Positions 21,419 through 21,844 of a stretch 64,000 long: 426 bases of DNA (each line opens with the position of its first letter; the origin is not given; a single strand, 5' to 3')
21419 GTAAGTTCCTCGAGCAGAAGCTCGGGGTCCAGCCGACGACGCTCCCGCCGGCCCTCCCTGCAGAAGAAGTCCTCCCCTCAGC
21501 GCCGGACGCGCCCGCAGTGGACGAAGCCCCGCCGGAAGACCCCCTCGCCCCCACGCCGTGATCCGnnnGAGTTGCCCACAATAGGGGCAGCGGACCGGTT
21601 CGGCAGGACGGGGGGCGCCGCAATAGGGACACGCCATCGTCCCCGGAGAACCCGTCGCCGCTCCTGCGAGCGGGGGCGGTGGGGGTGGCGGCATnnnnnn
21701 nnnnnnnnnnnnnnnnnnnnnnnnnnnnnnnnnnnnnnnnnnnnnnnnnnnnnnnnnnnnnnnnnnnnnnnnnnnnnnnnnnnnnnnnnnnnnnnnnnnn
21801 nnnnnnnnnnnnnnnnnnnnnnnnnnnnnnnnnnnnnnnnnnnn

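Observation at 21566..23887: Membrane-tethered sedolisin with an intracellular C-terminal zinc ribbon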

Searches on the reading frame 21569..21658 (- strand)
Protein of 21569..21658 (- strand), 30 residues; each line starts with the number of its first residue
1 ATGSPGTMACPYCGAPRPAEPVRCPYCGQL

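Call 51: search_solved_structures(query=A1, max_evalue=10, show_alignments=4)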
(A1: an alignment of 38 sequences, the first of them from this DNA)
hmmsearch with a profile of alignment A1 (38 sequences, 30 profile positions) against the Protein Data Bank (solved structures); distinct sequences matched with E-value up to 10: 83 (the best 60 are shown).
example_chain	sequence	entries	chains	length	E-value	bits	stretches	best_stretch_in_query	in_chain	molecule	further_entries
1mey_C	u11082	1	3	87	0.0029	20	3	21-29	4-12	CONSENSUS ZINC FINGER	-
2i13_A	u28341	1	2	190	0.0042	19.5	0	21-29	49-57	Aart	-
9jni_A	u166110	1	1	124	0.0051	19.3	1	4-16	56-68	E3 ubiquitin-protein ligase KCMF1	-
9upz_A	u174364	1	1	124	0.0052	19.2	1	4-16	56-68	E3 ubiquitin-protein ligase KCMF1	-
9hxw_D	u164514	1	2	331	0.006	19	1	3-16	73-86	E3 ubiquitin-protein ligase KCMF1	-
9d9z_E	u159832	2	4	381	0.0083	18.6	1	3-16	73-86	E3 ubiquitin-protein ligase KCMF1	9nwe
9qws_C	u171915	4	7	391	0.0089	18.5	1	3-16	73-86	E3 ubiquitin-protein ligase KCMF1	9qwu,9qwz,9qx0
9fhl_C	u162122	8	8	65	0.013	17.9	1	5-15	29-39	Small zinc finger protein HVO-2753-like zinc-binding pocket domain-containing protein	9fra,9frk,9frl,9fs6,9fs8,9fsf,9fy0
9fhl_W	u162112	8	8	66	0.016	17.7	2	21-29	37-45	Small ribosomal subunit protein eS27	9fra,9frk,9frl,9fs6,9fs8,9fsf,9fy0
2k5c_A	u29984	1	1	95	0.017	17.6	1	7-16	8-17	uncharacterized protein PF0385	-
8rxc_D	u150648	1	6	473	0.022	17.2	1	3-29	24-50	DNA repair protein RadA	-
5lkm_A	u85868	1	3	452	0.023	17.2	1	4-29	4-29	DNA repair protein RadA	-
9e71_Bc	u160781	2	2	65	0.024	17.1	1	5-28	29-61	Small zinc finger protein HVO-2753-like zinc-binding pocket domain-containing protein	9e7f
1rdv_A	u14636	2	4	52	0.071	15.6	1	5-17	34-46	RUBREDOXIN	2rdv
5k2m_E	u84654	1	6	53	0.073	15.6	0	22-29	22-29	Probable lysine biosynthesis protein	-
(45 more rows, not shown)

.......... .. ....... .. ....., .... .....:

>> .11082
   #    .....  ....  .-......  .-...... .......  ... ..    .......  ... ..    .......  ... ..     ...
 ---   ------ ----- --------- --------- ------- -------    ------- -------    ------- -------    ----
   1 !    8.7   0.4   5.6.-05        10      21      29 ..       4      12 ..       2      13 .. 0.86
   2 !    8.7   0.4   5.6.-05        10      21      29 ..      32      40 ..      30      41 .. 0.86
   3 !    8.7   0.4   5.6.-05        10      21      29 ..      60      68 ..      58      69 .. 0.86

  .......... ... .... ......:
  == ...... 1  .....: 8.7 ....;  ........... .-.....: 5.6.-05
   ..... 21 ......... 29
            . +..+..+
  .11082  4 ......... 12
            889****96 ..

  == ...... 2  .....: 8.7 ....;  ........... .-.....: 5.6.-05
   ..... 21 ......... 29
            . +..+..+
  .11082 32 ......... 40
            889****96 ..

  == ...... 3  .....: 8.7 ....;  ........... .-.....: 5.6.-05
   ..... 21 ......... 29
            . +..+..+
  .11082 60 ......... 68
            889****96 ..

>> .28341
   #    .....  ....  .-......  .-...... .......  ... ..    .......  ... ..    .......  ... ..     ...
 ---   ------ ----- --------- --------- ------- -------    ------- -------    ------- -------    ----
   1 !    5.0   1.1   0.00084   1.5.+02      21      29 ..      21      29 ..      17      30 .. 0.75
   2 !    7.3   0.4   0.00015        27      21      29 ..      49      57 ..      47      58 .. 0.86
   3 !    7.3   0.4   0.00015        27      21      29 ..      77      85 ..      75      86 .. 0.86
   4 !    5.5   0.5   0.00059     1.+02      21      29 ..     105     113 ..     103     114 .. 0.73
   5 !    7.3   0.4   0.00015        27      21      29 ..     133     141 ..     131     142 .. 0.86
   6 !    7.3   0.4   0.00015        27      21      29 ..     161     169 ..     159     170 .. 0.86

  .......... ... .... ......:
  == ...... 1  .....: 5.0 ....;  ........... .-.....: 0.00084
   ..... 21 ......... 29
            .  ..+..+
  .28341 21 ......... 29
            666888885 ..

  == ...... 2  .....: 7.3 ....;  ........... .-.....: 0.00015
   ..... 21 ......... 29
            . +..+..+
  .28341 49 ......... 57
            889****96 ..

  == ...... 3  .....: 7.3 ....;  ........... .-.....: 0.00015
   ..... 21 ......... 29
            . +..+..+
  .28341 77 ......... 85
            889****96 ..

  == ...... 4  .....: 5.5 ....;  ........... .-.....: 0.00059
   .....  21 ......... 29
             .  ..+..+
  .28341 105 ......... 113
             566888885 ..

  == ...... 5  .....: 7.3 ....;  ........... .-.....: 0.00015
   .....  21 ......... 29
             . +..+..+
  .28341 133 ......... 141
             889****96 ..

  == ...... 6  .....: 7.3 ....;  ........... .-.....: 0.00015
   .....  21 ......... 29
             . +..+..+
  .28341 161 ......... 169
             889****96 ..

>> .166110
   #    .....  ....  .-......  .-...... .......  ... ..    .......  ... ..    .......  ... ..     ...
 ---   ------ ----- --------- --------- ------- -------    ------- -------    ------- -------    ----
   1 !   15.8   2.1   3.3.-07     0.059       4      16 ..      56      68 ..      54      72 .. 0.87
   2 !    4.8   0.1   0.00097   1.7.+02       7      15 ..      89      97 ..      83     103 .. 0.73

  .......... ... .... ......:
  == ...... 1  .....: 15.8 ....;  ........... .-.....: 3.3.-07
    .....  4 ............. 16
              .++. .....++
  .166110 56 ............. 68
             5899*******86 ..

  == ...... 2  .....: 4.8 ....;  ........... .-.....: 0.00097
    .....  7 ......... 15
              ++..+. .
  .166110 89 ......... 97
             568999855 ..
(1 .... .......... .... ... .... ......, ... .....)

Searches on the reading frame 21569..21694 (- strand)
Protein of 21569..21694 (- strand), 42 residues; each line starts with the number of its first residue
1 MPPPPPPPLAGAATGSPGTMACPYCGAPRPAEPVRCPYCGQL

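Call 18: find_homologous_proteins(query=A2, max_evalue=0.01)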
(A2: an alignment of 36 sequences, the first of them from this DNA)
Query A2 (36 sequences) (42 aa, profile of the alignment): 6 proteins with E <= 0.01 among 1681 candidates.
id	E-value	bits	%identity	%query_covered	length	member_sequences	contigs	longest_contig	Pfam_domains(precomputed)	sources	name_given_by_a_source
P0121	9.1e-14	69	79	57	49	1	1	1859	-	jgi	jgi:hypothetical protein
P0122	2.4e-12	64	61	98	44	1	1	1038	-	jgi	-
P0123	1.1e-11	62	60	100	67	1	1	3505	-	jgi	jgi:hypothetical protein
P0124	3.0e-10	58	67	57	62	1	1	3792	-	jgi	-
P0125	2.2e-7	48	70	55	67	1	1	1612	-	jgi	jgi:hypothetical protein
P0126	5.9e-3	34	62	50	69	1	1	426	PF13240.12,PF13248.12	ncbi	-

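Call 26: search_protein_representatives(alignment_id=A2)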
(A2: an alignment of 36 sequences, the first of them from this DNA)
Query: 36 sequences, 43 profile positions. Proteins with E-value up to 0.001 (for the whole library): 290; up to 1e-10: 20; up to 1e-30: 1. The best 150 are listed.
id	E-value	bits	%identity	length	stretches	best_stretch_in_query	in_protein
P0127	3.0e-34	132.7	-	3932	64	13-31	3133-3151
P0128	6.1e-30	118.9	-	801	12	4-43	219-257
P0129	2.8e-27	110.4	-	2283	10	19-41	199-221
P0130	1.7e-23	98.2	-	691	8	13-41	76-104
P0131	3.1e-21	91.0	-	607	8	17-42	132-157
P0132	1.7e-18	82.3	-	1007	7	13-41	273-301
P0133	7.8e-17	76.9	-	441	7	14-41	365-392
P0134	1.5e-15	72.8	-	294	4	19-43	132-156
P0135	8.6e-15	70.4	-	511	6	16-41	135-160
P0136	4.6e-13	64.9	-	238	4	19-41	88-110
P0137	5.7e-13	64.6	-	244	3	14-42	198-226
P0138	3.4e-12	62.1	-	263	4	17-42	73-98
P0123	3.6e-12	62.0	-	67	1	3-43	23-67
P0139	1.4e-11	60.2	-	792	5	16-42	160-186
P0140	2.1e-11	59.6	-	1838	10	15-41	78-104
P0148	3.5e-10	55.7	-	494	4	16-42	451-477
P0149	4.5e-10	55.3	-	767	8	16-42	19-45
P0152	5.9e-10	54.9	-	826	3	14-42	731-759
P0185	1.0e-07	47.8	-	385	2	10-42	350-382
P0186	1.2e-07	47.5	-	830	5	21-41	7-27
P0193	2.4e-07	46.6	-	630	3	14-42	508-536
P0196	2.9e-07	46.3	-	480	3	19-42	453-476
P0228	4.0e-06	42.7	-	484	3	14-42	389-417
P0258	2.0e-05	40.4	-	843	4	5-42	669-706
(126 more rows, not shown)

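Call 38: search_protein_families(library=pfam, proteins=[P0258, P0193, P0196, P0185, P0148, P0139, P0149, P0186, P0152, P0228], max_evalue=0.001)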
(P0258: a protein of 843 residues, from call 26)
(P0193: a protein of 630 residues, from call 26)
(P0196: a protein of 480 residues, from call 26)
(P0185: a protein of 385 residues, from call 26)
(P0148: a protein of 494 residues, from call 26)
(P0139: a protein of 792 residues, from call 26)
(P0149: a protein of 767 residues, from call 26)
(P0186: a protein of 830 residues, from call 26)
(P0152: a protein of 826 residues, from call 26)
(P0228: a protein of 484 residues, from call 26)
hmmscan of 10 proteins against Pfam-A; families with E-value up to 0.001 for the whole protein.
P0258 (843 aa): 7 families
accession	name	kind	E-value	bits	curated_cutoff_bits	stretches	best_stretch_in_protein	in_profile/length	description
PF13248.11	Zn_ribbon_3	-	1.6e-16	59.5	27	3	712-735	2-25/26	zinc-ribbon domain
PF13240.11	Zn_Ribbon_1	-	7.4e-13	48.3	25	1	687-705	2-20/23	zinc-ribbon domain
PF12773.13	DZR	-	2.4e-10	40.9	27.3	1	687-733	1-45/45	Double zinc ribbon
PF17032.10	Zn_ribbon_15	-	2.6e-06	28.6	28.9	0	681-705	49-73/73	zinc-ribbon family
PF10571.15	UPF0547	-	2.2e-05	24.9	29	1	714-736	2-24/26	Uncharacterised protein family UPF0547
PF18912.6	DZR_2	-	4.3e-05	23.7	27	0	700-741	9-48/56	Double zinc ribbon domain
PF01155.25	HypA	-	6.9e-05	23.3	28.9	0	677-706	63-94/112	Hydrogenase/urease nickel incorporation, metallochaperone, hypA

P0193 (630 aa): 16 families
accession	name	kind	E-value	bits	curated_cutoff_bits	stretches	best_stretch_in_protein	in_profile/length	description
PF13620.12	CarboxypepD_reg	-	2.8e-18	66.5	32.3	1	356-427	1-77/82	Carboxypeptidase regulatory-like domain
PF13715.12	CarbopepD_reg_2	-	2.3e-16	60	32.2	1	357-427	1-72/88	CarboxypepD_reg-like domain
PF13205.12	Big_5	-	3.2e-15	57.2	23.6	1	247-346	1-105/105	Bacterial Ig-like domain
PF13248.11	Zn_ribbon_3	-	8.9e-14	50.8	27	2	604-626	2-24/26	zinc-ribbon domain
PF13240.11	Zn_Ribbon_1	-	4e-11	42.8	25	1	606-625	1-20/23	zinc-ribbon domain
PF12773.13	DZR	-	9.2e-10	39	27.3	1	566-625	1-45/45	Double zinc ribbon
PF22352.2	K319L-like_PKD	-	1.6e-09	38.1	27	1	182-244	20-82/84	K319L-like, PKD domain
PF19077.6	Big_13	-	1.4e-07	32.4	27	0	216-244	69-98/102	Bacterial Ig-like domain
PF10571.15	UPF0547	-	2.1e-07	31.4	29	0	516-539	2-25/26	Uncharacterised protein family UPF0547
PF23455.1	DUF7129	-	1.9e-06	28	30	0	510-535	8-34/45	Domain of unknown function (DUF7129)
PF17210.9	SdrD_B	-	2.2e-05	25.1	29.7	1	361-411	16-71/112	SdrD B-like domain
PF09430.16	EMC7_beta-sandw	-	2.3e-05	25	26.6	1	372-438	10-78/122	ER membrane protein complex subunit 7, beta-sandwich domain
PF07495.19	Y_Y_Y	-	3.6e-05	24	26.6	0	113-153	25-61/65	Y_Y_Y domain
PF17032.10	Zn_ribbon_15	-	8.8e-05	23.7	28.9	0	513-584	22-73/73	zinc-ribbon family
PF07282.18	Cas12f1-like_TNB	-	0.00011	22.7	26.3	0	579-618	30-54/60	Cas12f1-like, TNB domain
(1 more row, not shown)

P0196 (480 aa): 18 families
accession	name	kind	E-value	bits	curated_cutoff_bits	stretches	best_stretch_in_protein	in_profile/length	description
PF13248.11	Zn_ribbon_3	-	2.5e-20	71.6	27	3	410-432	3-25/26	zinc-ribbon domain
PF18911.6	PKD_4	-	1.8e-17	63.6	27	1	230-297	19-83/85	PKD domain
PF00801.26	PKD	-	4.3e-12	46.3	23.5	1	233-287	19-71/80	PKD domain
PF12773.13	DZR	-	4.6e-11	43.1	27.3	2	379-430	1-45/45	Double zinc ribbon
PF23455.1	DUF7129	-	1.3e-10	41.3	30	0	407-431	9-35/45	Domain of unknown function (DUF7129)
PF13240.11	Zn_Ribbon_1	-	2.7e-10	40.2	25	1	379-397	2-20/23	zinc-ribbon domain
PF10571.15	UPF0547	-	5.3e-09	36.5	29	1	378-400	2-24/26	Uncharacterised protein family UPF0547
PF17032.10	Zn_ribbon_15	-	8.7e-07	30.1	28.9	0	373-397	49-73/73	zinc-ribbon family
PF21344.3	Zn_ribbon_LysW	-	7.5e-06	25.9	27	0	392-418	2-30/46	Alpha-aminoadipate carrier protein LysW-like, globular domain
PF07754.17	HVO_2753_ZBP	-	8.7e-05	22.7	33.2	0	393-418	1-25/46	Small zinc finger protein HVO_2753-like, Zn-binding pocket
PF10005.14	Zn_ribbon_DZR_6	-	0.00012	23.1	23.4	0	376-401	1-26/93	zinc-ribbon domain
PF18912.6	DZR_2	-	0.00013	22.2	27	0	412-437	24-50/56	Double zinc ribbon domain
PF23548.1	Zn_ribbon_FGT1_2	-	0.00013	21.9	27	0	410-423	21-34/35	FORGETTER1 second zinc ribbon domain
PF07282.18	Cas12f1-like_TNB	-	0.00015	22.2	26.3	0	392-425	30-56/60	Cas12f1-like, TNB domain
PF01155.25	HypA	-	0.00036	21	28.9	0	358-409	48-105/112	Hydrogenase/urease nickel incorporation, metallochaperone, hypA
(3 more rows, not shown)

P0185 (385 aa): 11 families
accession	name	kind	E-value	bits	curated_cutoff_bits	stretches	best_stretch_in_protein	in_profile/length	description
PF13240.11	Zn_Ribbon_1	-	1.5e-11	44.1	25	2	311-331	2-22/23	zinc-ribbon domain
PF13248.11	Zn_ribbon_3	-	1.5e-09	37.4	27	2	360-384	2-26/26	zinc-ribbon domain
PF12773.13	DZR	-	6.1e-08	33.2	27.3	1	311-381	1-45/45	Double zinc ribbon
PF18912.6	DZR_2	-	1.2e-06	28.7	27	0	305-335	18-49/56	Double zinc ribbon domain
PF17032.10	Zn_ribbon_15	-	1.1e-05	26.5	28.9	0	308-329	52-73/73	zinc-ribbon family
PF10571.15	UPF0547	-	1.6e-05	25.3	29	0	363-381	3-21/26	Uncharacterised protein family UPF0547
PF18439.7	zf_UBZ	-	5.1e-05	23.3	25.6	0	359-373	1-15/32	Ubiquitin-Binding Zinc Finger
PF18073.7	Zn_ribbon_LapB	-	6.9e-05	22.9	25.7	0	361-382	1-22/28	Rubredoxin metal binding domain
PF20173.3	ZnF_RZ-type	-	0.0001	22.3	27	0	308-341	19-50/54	RZ type zinc finger domain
PF24463.1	DUF7577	-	0.00023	21.1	28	0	360-382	2-24/27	Domain of unknown function (DUF7577)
PF07191.17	Zn_ribbon_6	-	0.00064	20.1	25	0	306-333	14-40/67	Double zinc ribbon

P0148 (494 aa): 9 families
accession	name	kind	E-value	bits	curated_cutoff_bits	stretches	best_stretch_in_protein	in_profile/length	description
PF12773.13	DZR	-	2.7e-14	53.5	27.3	1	418-476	1-45/45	Double zinc ribbon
PF13240.11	Zn_Ribbon_1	-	6.6e-12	45.3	25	1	458-479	2-23/23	zinc-ribbon domain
PF13248.11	Zn_ribbon_3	-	1.8e-10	40.3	27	0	416-439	3-26/26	zinc-ribbon domain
PF14520.12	HHH_5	-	5.5e-10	40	27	1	39-93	2-56/57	Helix-hairpin-helix domain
PF10571.15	UPF0547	-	1.5e-08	35.1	29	0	225-247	3-25/26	Uncharacterised protein family UPF0547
PF17032.10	Zn_ribbon_15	-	2.4e-07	31.9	28.9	0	218-243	48-73/73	zinc-ribbon family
PF18912.6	DZR_2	-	6.1e-07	29.6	27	0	11-33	10-47/56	Double zinc ribbon domain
PF07191.17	Zn_ribbon_6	-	1.3e-05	25.5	25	0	6-36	14-43/67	Double zinc ribbon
PF24460.1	DUF7575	-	2.1e-05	24.2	28.5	0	468-479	2-13/28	Domain of unknown function (DUF7575)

P0139 (792 aa): 33 families (the best 25 are shown)
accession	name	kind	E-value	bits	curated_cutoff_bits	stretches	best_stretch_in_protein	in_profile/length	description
PF00515.34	TPR_1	-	1.3e-36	123.3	27.8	3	691-722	3-34/34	Tetratricopeptide repeat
PF07719.23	TPR_2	-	1.3e-30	103.4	27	3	691-721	3-33/34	Tetratricopeptide repeat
PF13181.12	TPR_8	-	1e-27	94.3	25.7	2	691-721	3-33/34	Tetratricopeptide repeat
PF13414.12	TPR_11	-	1.5e-23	82.6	26.8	3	730-771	1-42/42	TPR repeat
PF13431.12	TPR_17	-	4.8e-23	79.9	24.4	2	711-743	1-33/34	Tetratricopeptide repeat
PF13248.11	Zn_ribbon_3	-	3.2e-22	77.6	27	2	108-129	3-24/26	zinc-ribbon domain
PF13240.11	Zn_Ribbon_1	-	1.3e-21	76.1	25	2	110-130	2-22/23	zinc-ribbon domain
PF13432.12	TPR_16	-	1.6e-20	73.6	32.7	3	695-750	3-58/65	Tetratricopeptide repeat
PF13424.12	TPR_12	-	5.4e-18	65.4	30.1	2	658-718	6-74/77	Tetratricopeptide repeat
PF12773.13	DZR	-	7.1e-18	65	27.3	2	110-185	1-45/45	Double zinc ribbon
PF13428.12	TPR_14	-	4.8e-15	55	23.5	0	661-696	7-42/44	Tetratricopeptide repeat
PF13176.12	TPR_7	-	1.7e-14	53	27.9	0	725-755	1-31/36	Tetratricopeptide repeat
PF13374.12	TPR_10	-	1.3e-13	50.9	27.5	1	727-753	6-32/42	Tetratricopeptide repeat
PF14559.12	TPR_19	-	1.5e-13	51.3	25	1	666-722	2-58/68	Tetratricopeptide repeat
PF17032.10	Zn_ribbon_15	-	9.1e-12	46.1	28.9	0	107-132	37-63/73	zinc-ribbon family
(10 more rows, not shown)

P0149 (767 aa): 11 families
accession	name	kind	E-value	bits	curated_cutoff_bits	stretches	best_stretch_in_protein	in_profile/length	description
PF12773.13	DZR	-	3.8e-51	171.5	27.3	7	26-87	1-45/45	Double zinc ribbon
PF13240.11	Zn_Ribbon_1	-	7.5e-45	149.9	25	7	69-90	2-23/23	zinc-ribbon domain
PF13248.11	Zn_ribbon_3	-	1.2e-33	113.9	27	4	713-737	2-26/26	zinc-ribbon domain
PF24460.1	DUF7575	-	6.1e-22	77.1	28.5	0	22-47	2-27/28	Domain of unknown function (DUF7575)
PF18912.6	DZR_2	-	4.9e-19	68.3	27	0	3-51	10-50/56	Double zinc ribbon domain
PF24463.1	DUF7577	-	1.2e-18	66.8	28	1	23-47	2-26/27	Domain of unknown function (DUF7577)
PF17032.10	Zn_ribbon_15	-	2e-18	67.4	28.9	0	226-252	47-73/73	zinc-ribbon family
PF14803.11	Zn_ribbon_Nudix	-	5.9e-11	42.5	25.6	1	692-721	2-30/34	Nudix N-terminal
PF07191.17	Zn_ribbon_6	-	6.7e-07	29.7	25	0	2-48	2-40/67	Double zinc ribbon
PF08271.17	Zn_Ribbon_TF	-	1.1e-06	28.5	29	0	177-207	2-37/43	TFIIB zinc-binding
PF07282.18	Cas12f1-like_TNB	-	9e-06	26.2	26.3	0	176-201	29-52/60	Cas12f1-like, TNB domain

P0186 (830 aa): 29 families (the best 25 are shown)
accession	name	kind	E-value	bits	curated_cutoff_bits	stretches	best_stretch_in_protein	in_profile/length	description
PF00515.34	TPR_1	-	2.8e-35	119.1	27.8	3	753-784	3-34/34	Tetratricopeptide repeat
PF07719.23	TPR_2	-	2.7e-31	105.5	27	3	753-783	3-33/34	Tetratricopeptide repeat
PF13181.12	TPR_8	-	1.5e-26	90.6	25.7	2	753-783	3-33/34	Tetratricopeptide repeat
PF13432.12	TPR_16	-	1.1e-23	83.7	32.7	3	757-804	3-50/65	Tetratricopeptide repeat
PF13240.11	Zn_Ribbon_1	-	1.8e-20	72.5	25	3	9-28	2-21/23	zinc-ribbon domain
PF13431.12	TPR_17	-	4e-20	70.8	24.4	3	740-772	2-34/34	Tetratricopeptide repeat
PF13428.12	TPR_14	-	4.1e-19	67.6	23.5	2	753-792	3-42/44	Tetratricopeptide repeat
PF13248.11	Zn_ribbon_3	-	4.6e-19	67.6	27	3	6-28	2-24/26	zinc-ribbon domain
PF12773.13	DZR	-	6.8e-19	68.2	27.3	2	102-173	1-45/45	Double zinc ribbon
PF13414.12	TPR_11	-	1.4e-18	66.7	26.8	2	758-798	1-41/42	TPR repeat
PF14559.12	TPR_19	-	7.1e-18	65.1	25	3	658-720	4-62/68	Tetratricopeptide repeat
PF13424.12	TPR_12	-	1.4e-16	60.9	30.1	3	718-780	4-74/77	Tetratricopeptide repeat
PF01239.28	PPTA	-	4.2e-12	45.5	29.5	1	701-729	3-31/32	Protein prenyltransferase alpha subunit repeat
PF17032.10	Zn_ribbon_15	-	1.3e-11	45.6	28.9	0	3-27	49-73/73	zinc-ribbon family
PF18912.6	DZR_2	-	3.1e-10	40.2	27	0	286-317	17-49/56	Double zinc ribbon domain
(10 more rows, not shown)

P0152 (826 aa): 7 families
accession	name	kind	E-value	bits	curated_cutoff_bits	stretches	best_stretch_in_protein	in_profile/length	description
PF00641.23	Zn_ribbon_RanBP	-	2.1e-16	59.3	27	3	735-762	2-29/30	Zn-finger in Ran binding protein and others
PF13240.11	Zn_Ribbon_1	-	4.6e-14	52.1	25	3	739-759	1-21/23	zinc-ribbon domain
PF12773.13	DZR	-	4.8e-11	43.1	27.3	1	740-788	1-45/45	Double zinc ribbon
PF24463.1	DUF7577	-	1.2e-09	38.1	28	0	736-759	1-24/27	Domain of unknown function (DUF7577)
PF14952.11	zf-tcix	-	6.5e-06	26.1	31.2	0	803-818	12-27/42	Putative treble-clef, zinc-finger, Zn-binding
PF07754.17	HVO_2753_ZBP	-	0.00012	22.2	33.2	0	737-774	16-46/46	Small zinc finger protein HVO_2753-like, Zn-binding pocket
PF13248.11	Zn_ribbon_3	-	0.00033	20.5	27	0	737-760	2-25/26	zinc-ribbon domain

P0228 (484 aa): 14 families
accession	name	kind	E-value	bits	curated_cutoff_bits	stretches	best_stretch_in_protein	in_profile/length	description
PF13248.11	Zn_ribbon_3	-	1.2e-18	66.3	27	3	351-373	2-24/26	zinc-ribbon domain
PF13240.11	Zn_Ribbon_1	-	6.9e-13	48.4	25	2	397-417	1-21/23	zinc-ribbon domain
PF12773.13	DZR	-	3.1e-09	37.3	27.3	1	354-416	1-45/45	Double zinc ribbon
PF18073.7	Zn_ribbon_LapB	-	3.8e-07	30.1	25.7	0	301-322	1-22/28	Rubredoxin metal binding domain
PF10571.15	UPF0547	-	5.4e-07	30.1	29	0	397-420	2-25/26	Uncharacterised protein family UPF0547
PF09851.14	SHOCT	-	8.8e-07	28.9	27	1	458-483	3-28/28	Short C-terminal domain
PF00130.28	C1_1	-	1.4e-06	28.5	26.5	0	365-405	11-38/53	Phorbol esters/diacylglycerol binding domain (C1 domain)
PF21349.2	RUBY_RBDX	-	1.6e-06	27.9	26.5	0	352-372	1-23/30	Rubrerythrin, rubredoxin-like domain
PF23455.1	DUF7129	-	3.1e-06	27.3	30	0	392-419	8-37/45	Domain of unknown function (DUF7129)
PF17032.10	Zn_ribbon_15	-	3.9e-06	28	28.9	0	391-420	33-63/73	zinc-ribbon family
PF23458.2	DUF7130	-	2.9e-05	24.3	35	0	381-420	39-81/89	Domain of unknown function (DUF7130)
PF24460.1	DUF7575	-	8.6e-05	22.3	28.5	0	353-376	5-28/28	Domain of unknown function (DUF7575)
PF17848.7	Zn_ribbon_ACC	-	0.00023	21.7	24.5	0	315-322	2-9/26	Acetyl-CoA carboxylase zinc finger domain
PF09723.15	Zn_ribbon_8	-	0.00029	21.2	34.4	0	396-417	6-34/41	Zinc ribbon domain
